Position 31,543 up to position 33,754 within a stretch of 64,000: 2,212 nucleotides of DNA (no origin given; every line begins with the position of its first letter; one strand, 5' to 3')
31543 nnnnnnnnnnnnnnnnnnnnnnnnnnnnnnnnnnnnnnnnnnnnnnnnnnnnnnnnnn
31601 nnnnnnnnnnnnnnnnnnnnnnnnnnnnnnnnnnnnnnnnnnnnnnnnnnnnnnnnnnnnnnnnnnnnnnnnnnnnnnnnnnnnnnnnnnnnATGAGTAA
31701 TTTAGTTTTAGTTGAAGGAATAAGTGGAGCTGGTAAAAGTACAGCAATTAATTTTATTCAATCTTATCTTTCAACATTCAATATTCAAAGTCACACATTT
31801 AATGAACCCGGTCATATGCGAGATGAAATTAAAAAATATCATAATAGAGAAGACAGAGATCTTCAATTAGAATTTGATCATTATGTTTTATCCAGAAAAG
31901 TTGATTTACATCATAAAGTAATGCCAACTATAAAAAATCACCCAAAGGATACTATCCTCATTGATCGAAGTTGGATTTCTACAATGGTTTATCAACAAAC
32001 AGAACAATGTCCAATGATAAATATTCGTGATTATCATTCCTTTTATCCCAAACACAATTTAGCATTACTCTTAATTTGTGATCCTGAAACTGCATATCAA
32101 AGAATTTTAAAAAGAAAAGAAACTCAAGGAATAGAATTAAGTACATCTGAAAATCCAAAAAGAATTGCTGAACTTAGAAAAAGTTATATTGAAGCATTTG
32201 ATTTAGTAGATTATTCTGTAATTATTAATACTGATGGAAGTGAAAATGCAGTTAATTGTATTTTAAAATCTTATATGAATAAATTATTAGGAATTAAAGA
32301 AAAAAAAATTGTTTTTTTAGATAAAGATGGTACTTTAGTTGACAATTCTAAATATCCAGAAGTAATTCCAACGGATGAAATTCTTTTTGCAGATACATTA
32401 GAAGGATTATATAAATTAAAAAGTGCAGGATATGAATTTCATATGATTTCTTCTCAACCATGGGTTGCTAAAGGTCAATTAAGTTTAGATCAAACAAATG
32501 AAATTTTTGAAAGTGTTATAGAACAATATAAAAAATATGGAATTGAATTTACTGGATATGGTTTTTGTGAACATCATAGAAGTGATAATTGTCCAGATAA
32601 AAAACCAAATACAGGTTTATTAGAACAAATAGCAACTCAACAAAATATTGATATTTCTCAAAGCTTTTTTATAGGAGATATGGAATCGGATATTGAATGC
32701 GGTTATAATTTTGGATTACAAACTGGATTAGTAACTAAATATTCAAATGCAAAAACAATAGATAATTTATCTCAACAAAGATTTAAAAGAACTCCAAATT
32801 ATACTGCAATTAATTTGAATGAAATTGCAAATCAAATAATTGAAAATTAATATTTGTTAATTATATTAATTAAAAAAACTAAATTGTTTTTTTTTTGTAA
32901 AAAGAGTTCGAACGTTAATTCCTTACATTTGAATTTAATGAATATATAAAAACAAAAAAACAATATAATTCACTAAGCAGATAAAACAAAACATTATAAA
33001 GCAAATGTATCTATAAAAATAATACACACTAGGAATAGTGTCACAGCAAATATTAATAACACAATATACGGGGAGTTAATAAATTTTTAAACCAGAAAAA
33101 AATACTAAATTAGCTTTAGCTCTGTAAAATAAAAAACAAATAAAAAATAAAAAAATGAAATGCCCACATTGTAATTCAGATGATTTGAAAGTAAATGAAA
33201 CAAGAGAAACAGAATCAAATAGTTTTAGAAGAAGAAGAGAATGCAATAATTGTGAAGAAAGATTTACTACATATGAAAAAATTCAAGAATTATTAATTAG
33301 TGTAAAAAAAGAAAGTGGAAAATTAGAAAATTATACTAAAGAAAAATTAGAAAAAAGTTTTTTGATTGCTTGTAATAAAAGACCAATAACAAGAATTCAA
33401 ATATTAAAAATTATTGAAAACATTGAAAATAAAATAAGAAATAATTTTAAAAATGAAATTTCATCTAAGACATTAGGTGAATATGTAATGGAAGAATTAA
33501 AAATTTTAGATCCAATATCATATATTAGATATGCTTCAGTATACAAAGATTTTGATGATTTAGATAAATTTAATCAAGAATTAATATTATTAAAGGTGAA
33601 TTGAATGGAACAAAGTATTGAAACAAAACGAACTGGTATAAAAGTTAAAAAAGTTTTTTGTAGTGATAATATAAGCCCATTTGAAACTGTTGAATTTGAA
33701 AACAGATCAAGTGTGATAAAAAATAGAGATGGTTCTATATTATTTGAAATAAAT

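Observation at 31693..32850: Thymidylate kinase fused to a HAD-IIIA (GmhB/PNKP-like) phosphatase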

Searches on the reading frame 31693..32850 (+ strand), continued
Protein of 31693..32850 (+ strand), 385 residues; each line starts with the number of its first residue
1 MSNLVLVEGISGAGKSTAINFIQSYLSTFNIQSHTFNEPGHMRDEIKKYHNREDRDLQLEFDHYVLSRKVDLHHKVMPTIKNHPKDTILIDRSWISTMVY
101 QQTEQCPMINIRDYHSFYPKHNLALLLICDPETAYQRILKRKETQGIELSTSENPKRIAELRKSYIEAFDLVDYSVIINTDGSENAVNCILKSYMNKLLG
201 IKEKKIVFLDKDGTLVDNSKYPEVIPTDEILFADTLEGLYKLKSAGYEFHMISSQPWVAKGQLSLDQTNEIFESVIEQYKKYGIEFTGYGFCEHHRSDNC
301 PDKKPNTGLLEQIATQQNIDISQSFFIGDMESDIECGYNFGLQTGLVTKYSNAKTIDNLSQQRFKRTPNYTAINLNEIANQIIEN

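Call 76: fold_search(model_id=the predicted structure, library=pdb)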
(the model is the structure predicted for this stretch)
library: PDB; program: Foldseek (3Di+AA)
matches with E <= 10: 1644; with E <= 0.001: 420
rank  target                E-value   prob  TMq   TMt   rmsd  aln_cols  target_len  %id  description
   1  3l8h_A                3.0e-11  1.00  0.41  0.83   3.0       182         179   22  Crystal Structure of D,D-heptose 1.7-bisphosphate phosphatase from B. bronchiseptica complexed with magnesium and phos (released 2010-02-02)
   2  2pbr_A                1.0e-10  1.00  0.43  0.80   3.3       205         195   24  Crystal structure of thymidylate kinase (aq_969) from Aquifex Aeolicus VF5 (released 2007-10-02)
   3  4xwa_A                1.0e-10  1.00  0.43  0.78   3.1       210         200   25  TMK from S.aureus in complex with the Piperidinyl Thymine class inhibitor with a C5 ethyl-amine (released 2015-02-11)
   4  4mqb_A                1.3e-10  1.00  0.44  0.79   3.4       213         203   26  Crystal structure of thymidylate kinase from Staphylococcus aureus in complex with 2-(N-morpholino)ethanesulfonic acid (released 2013-10-23)
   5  4qg7_A                1.6e-10  1.00  0.42  0.78   4.1       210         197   24  S.aureus TMK in complex with a potent inhibitor compound 18, 2-(3-CHLOROPHENOXY)-3-METHOXY-4-{[(3S)-3-(5-METHYL-2,4-DI (released 2014-06-11)
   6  2ccj_B                1.8e-10  1.00  0.41  0.76   3.5       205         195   24  Crystal structure of S. aureus thymidylate kinase complexed with thymidine monophosphate (released 2006-03-08)
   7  2ccg_B                2.0e-10  1.00  0.42  0.78   3.2       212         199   24  Crystal structure of His-tagged S. aureus thymidylate kinase complexed with thymidine monophosphate (TMP) (released 2006-03-08)
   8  4eaq_B                2.1e-10  1.00  0.41  0.76   3.2       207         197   24  Crystal structure of Thymidylate Kinase from Staphylococcus aureus in complex with 3'-Azido-3'-Deoxythymidine-5'-Monop (released 2012-04-11)
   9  4qgh_A                2.1e-10  1.00  0.41  0.78   4.1       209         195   24  S.aureus TMK in complex with potent inhibitor compound 47 (released 2014-06-11)
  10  4eaq_A                2.3e-10  1.00  0.42  0.76   3.5       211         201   24  Crystal structure of Thymidylate Kinase from Staphylococcus aureus in complex with 3'-Azido-3'-Deoxythymidine-5'-Monop (released 2012-04-11)
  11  4qgh_B                2.4e-10  1.00  0.42  0.78   3.3       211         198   26  S.aureus TMK in complex with potent inhibitor compound 47 (released 2014-06-11)
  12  4dwj_B                2.6e-10  1.00  0.42  0.76   3.6       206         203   24  Crystal structure of Thymidylate Kinase from Staphylococcus aureus in complex with Thymidine Monophosphate (released 2012-03-07)
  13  4hdc_B                2.7e-10  1.00  0.42  0.78   4.1       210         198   24  Discovery of Selective and Potent Inhibitors of Gram-positive Bacterial Thymidylate Kinase (TMK: Compound 41) (released 2012-10-24)
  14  4xwa_B                2.7e-10  1.00  0.42  0.78   3.2       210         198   25  TMK from S.aureus in complex with the Piperidinyl Thymine class inhibitor with a C5 ethyl-amine (released 2015-02-11)
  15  4hlc_A                2.9e-10  1.00  0.42  0.78   3.3       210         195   23  Sulfonylpiperidines as Novel, Antibacterial Inhibitors of Gram-Positive Thymidylate Kinase (TMK): Compound 5 (released 2012-10-31)
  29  3l8e_B                9.0e-10  1.00  0.40  0.81   3.5       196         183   18  Crystal Structure of apo form of D,D-heptose 1.7-bisphosphate phosphatase from E. Coli (released 2010-02-02)
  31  3l8e_A                1.0e-09  1.00  0.40  0.80   3.5       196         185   18  Crystal Structure of apo form of D,D-heptose 1.7-bisphosphate phosphatase from E. Coli (released 2010-02-02)
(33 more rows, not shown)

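Call 93: find_related_loci(query=A1, collection=viral_contigs, flank=4000)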
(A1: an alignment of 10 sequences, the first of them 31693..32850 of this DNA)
Query A1 (385 aa) in viral_contigs; peptide patterns used: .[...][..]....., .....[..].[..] (x = any residue, [..] = any of these).
41 stretches matched a pattern; 6 encode a relative of the query (tblastn E <= 1e-3); 6 distinct loci.
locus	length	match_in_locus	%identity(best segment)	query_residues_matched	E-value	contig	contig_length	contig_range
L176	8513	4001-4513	28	205-384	2e-12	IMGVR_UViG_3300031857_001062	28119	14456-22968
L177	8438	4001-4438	29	202-347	2e-9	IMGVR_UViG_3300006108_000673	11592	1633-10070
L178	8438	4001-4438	29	202-347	2e-9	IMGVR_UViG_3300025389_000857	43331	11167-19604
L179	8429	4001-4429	30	205-347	5e-9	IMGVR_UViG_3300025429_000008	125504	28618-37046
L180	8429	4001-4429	30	205-347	5e-9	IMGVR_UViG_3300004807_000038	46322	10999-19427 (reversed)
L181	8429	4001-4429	30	205-347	5e-9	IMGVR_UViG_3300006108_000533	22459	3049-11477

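Call 101: find_encoding_contigs(protein=window:31693-32850:+, flank=1000, max_places=3)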
Protein window:31693-32850:+ (385 aa): 23 contigs read that carry it; 3 places shown.
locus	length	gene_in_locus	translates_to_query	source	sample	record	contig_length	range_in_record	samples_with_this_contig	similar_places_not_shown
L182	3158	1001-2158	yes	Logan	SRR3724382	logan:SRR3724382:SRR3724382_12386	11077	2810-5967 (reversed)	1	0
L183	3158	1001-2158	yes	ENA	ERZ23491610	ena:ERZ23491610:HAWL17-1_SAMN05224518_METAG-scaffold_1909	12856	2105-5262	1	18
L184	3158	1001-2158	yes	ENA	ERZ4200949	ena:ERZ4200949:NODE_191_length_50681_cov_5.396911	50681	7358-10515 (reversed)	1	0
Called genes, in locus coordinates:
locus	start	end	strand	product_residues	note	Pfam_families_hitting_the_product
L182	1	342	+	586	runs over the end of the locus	PF02511:Thy1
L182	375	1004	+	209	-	PF24392:Parb-CE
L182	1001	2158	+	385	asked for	PF01712:dNK (weak), PF02223:Thymidylate_kin, PF13419:HAD_2 (faint), PF08645:PNK3P (faint), PF13242:Hydrolase_like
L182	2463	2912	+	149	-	PF22811:Zn_ribbon_NrdR, PF03477:ATP-cone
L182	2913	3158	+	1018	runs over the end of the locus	?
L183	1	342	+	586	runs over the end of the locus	PF02511:Thy1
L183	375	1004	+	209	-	PF24392:Parb-CE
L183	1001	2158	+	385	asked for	PF01712:dNK (weak), PF02223:Thymidylate_kin, PF13419:HAD_2 (faint), PF08645:PNK3P (faint), PF13242:Hydrolase_like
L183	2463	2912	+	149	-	PF22811:Zn_ribbon_NrdR, PF03477:ATP-cone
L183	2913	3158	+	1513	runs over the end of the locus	PF08471:Ribonuc_red_2_N, PF14890:Intein_splicing, PF14528:LAGLIDADG_3, PF02867:Ribonuc_red_lgC, PF12637:TSCPD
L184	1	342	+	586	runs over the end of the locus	PF02511:Thy1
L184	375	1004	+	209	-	PF24392:Parb-CE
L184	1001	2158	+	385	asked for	PF01712:dNK (weak), PF02223:Thymidylate_kin, PF13419:HAD_2 (faint), PF08645:PNK3P (faint), PF13242:Hydrolase_like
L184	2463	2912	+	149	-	PF22811:Zn_ribbon_NrdR, PF03477:ATP-cone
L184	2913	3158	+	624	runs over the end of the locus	PF08471:Ribonuc_red_2_N, PF14890:Intein_splicing, PF14528:LAGLIDADG_3, PF02867:Ribonuc_red_lgC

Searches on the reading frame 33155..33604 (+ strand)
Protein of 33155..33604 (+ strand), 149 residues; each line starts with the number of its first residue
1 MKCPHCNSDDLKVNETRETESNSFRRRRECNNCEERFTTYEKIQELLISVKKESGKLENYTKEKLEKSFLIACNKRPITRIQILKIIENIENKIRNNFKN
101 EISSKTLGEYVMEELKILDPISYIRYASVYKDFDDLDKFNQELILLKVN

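Call 3: search_protein_families(library=pfam, proteins=[window:33155-33604:+], max_evalue=0.01)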
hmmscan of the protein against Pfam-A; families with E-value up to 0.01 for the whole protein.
window:33155-33604:+ (149 aa): 3 families
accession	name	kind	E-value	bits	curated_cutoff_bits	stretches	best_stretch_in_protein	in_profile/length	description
PF03477.21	ATP-cone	-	5.1e-16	59.4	25.8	1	49-135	2-87/88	ATP cone domain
PF22811.2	Zn_ribbon_NrdR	-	6.4e-16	58.5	27.2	1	1-41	1-42/42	Transcriptional repressor NrdR-like, N-terminal domain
PF23451.1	Zn_ribbon_PaaD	-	0.0093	16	27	0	2-37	16-49/53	PaaD zinc beta ribbon domain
